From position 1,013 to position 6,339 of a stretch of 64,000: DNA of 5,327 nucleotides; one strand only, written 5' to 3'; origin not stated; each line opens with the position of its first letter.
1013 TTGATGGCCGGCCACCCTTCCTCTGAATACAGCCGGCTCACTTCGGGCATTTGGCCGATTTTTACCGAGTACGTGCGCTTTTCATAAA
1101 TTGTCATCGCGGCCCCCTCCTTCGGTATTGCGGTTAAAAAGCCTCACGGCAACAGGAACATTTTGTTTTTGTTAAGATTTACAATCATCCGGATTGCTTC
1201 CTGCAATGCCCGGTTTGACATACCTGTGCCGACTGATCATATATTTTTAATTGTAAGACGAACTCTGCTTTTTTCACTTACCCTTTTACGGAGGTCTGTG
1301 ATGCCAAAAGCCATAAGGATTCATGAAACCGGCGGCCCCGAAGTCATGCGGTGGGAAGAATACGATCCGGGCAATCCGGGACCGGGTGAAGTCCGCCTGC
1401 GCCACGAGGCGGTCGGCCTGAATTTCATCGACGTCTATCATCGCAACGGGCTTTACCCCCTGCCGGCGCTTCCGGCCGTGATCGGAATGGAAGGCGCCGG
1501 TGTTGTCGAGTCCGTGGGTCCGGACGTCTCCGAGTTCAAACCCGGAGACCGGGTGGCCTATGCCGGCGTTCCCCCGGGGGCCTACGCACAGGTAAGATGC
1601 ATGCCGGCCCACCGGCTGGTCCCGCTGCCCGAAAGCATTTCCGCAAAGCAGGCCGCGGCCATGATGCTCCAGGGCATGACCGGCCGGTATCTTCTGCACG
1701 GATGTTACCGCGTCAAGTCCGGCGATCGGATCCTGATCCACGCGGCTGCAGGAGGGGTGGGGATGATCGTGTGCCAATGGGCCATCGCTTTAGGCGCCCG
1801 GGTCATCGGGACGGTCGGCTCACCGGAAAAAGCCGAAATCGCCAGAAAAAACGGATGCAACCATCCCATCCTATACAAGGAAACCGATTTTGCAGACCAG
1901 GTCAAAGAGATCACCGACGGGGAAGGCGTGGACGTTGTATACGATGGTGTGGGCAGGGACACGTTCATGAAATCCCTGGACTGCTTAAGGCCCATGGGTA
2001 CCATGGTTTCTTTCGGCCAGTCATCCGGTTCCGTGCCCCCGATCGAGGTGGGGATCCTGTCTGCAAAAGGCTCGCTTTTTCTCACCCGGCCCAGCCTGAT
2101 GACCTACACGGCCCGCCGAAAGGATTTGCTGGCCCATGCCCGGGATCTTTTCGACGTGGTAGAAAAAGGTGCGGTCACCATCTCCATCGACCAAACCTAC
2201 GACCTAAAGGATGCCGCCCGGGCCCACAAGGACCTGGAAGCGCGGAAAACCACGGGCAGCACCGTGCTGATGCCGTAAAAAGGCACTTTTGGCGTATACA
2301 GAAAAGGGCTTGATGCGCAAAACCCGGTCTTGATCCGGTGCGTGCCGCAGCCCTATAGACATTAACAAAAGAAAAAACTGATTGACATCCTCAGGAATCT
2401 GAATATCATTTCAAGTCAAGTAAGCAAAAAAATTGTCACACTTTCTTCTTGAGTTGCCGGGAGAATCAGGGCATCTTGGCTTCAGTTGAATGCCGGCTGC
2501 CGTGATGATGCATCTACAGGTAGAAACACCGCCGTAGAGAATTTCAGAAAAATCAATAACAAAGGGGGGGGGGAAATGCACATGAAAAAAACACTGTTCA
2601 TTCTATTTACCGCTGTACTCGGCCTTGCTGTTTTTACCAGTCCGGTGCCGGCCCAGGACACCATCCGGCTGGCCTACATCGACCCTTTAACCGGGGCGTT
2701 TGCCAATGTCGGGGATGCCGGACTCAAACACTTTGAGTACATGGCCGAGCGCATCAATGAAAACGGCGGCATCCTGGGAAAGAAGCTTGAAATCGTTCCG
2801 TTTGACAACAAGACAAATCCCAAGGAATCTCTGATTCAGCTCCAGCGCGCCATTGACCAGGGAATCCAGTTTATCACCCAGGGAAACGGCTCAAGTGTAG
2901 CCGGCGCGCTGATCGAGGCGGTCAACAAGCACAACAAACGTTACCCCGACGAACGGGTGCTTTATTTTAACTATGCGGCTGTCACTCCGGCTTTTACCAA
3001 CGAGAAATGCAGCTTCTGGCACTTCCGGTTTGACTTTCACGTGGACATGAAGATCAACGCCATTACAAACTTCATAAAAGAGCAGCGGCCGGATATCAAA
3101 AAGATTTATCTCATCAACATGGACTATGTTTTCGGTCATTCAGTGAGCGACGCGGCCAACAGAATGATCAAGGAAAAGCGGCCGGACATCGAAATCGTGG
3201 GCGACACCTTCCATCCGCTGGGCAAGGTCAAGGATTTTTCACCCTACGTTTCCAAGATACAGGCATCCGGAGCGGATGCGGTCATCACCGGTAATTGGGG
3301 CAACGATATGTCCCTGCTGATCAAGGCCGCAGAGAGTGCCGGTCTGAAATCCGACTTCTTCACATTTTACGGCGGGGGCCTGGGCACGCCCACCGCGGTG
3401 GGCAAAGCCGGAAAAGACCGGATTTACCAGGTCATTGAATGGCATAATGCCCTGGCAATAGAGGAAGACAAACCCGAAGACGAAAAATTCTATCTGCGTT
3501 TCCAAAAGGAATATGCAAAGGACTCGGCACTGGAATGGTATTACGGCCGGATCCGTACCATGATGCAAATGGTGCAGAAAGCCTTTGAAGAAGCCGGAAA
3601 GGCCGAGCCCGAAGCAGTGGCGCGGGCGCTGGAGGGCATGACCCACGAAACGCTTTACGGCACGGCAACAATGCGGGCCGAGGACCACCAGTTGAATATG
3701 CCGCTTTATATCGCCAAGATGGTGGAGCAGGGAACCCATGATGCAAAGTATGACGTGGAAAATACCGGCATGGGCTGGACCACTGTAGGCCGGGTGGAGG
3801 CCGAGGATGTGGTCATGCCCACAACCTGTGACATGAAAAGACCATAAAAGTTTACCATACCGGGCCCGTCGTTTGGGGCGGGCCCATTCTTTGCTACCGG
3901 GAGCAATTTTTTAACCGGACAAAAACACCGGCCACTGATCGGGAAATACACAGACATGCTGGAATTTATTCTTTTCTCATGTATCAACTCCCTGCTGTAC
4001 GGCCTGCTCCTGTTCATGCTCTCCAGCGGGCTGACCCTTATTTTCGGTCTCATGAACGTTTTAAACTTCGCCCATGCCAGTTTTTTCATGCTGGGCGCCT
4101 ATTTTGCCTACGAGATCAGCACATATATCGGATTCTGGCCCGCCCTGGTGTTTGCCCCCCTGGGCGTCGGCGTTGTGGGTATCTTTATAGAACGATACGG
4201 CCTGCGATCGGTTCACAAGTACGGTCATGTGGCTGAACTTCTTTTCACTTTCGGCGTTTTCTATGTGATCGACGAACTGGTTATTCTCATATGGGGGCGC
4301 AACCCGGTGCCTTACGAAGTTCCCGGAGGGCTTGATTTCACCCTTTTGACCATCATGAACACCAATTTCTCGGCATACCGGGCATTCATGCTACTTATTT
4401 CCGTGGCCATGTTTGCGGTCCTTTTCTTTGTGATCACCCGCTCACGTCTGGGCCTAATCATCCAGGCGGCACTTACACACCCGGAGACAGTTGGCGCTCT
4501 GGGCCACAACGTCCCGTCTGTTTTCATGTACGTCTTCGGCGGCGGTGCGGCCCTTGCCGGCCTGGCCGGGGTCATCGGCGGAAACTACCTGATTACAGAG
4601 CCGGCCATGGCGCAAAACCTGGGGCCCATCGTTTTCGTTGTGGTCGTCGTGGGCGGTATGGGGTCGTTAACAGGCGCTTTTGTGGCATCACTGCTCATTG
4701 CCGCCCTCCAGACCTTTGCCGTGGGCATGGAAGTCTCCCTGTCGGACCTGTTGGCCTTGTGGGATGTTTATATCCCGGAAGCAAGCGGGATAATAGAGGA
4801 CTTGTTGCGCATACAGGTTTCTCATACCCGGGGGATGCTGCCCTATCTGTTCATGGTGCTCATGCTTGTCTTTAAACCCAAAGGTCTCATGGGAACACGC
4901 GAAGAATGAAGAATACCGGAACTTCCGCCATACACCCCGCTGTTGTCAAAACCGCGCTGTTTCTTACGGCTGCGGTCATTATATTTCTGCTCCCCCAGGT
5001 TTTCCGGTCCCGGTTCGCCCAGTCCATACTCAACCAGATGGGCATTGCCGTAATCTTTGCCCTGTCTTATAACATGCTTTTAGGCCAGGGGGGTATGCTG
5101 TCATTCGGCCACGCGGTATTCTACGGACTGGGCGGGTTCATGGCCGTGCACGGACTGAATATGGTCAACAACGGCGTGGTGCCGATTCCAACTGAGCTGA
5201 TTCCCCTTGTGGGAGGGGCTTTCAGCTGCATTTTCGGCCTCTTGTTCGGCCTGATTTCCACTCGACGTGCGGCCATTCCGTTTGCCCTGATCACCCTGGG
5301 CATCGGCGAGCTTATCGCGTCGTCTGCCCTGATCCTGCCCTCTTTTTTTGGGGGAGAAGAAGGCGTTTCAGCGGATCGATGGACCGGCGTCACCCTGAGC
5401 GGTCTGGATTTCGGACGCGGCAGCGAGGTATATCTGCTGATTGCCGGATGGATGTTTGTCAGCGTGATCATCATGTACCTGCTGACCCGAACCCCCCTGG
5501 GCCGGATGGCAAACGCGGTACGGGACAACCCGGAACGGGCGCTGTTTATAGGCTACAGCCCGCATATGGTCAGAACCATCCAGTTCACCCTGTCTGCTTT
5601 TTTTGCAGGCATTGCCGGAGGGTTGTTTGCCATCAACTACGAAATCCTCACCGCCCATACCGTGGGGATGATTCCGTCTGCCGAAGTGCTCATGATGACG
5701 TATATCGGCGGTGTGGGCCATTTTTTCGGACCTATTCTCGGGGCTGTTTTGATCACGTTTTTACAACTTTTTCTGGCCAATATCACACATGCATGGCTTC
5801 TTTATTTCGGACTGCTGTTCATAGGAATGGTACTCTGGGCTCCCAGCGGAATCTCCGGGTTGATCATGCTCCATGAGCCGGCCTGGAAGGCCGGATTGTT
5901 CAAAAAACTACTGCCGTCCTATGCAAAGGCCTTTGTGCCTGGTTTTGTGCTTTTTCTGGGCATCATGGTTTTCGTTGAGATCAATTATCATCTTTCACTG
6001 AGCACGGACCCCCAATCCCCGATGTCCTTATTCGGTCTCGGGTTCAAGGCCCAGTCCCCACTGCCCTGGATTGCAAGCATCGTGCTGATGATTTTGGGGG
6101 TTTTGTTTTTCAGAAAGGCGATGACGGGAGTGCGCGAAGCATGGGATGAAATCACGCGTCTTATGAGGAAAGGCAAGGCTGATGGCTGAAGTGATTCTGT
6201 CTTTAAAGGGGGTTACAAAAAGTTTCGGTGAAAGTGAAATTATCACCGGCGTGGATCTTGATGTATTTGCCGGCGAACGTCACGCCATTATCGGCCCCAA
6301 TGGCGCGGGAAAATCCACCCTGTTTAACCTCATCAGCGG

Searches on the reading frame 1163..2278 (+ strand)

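Call 48: search_protein_families(library=pfam, proteins=[window:1163-2278:+], max_evalue=0.00001)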
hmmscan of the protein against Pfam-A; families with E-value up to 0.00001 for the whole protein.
window:1163-2278:+ (371 aa): 3 families
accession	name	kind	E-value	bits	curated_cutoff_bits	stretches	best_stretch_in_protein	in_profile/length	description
PF00107.32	ADH_zinc_N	-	3.3e-27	95.4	31.8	1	198-295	1-98/129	Zinc-binding dehydrogenase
PF13602.12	ADH_zinc_N_2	-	9.4e-23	82.1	27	1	231-369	2-134/134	Zinc-binding dehydrogenase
PF08240.17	ADH_N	-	4.3e-19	69.1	23.5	1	73-157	1-104/104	Alcohol dehydrogenase GroES-like domain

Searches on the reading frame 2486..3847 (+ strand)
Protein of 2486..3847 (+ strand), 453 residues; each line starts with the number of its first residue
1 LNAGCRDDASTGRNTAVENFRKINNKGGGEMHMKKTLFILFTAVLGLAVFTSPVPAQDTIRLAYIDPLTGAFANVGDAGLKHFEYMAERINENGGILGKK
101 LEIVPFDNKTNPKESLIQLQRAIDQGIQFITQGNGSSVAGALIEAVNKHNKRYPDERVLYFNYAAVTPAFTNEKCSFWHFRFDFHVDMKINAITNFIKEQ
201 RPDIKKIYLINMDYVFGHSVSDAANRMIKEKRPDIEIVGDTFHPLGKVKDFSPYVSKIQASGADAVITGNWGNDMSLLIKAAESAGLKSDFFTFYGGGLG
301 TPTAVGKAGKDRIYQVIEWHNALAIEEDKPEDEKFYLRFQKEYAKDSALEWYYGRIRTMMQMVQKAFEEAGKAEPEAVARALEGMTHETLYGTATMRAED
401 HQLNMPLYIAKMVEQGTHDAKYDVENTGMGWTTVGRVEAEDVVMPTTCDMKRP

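Call 48: search_protein_families(library=pfam, proteins=[window:2486-3847:+], max_evalue=0.00001)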
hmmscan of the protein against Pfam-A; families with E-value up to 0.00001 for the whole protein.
window:2486-3847:+ (453 aa): 2 families
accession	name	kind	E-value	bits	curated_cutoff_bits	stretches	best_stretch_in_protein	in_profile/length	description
PF13458.12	Peripla_BP_6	-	2.9e-78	264.4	31.7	1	59-416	1-342/343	Periplasmic binding protein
PF13433.12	Peripla_BP_5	-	2.1e-23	83.5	27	1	193-420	124-344/363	Periplasmic binding protein domain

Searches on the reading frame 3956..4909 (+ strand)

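Call 48: search_protein_families(library=pfam, proteins=[window:3956-4909:+], max_evalue=0.00001)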
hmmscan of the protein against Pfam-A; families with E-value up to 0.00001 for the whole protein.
window:3956-4909:+ (317 aa): 1 family
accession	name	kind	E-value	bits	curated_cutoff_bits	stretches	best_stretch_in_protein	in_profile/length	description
PF02653.21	BPD_transp_2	-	2.1e-30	106.2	26.8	1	10-266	3-260/269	Branched-chain amino acid transport system / permease component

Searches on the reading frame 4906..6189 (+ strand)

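Call 48: search_protein_families(library=pfam, proteins=[window:4906-6189:+], max_evalue=0.00001)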
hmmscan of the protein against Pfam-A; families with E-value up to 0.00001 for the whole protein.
window:4906-6189:+ (427 aa): 1 family
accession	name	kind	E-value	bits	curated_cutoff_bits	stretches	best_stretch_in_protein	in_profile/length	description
PF02653.21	BPD_transp_2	-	6e-31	108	26.8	1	40-308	4-264/269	Branched-chain amino acid transport system / permease component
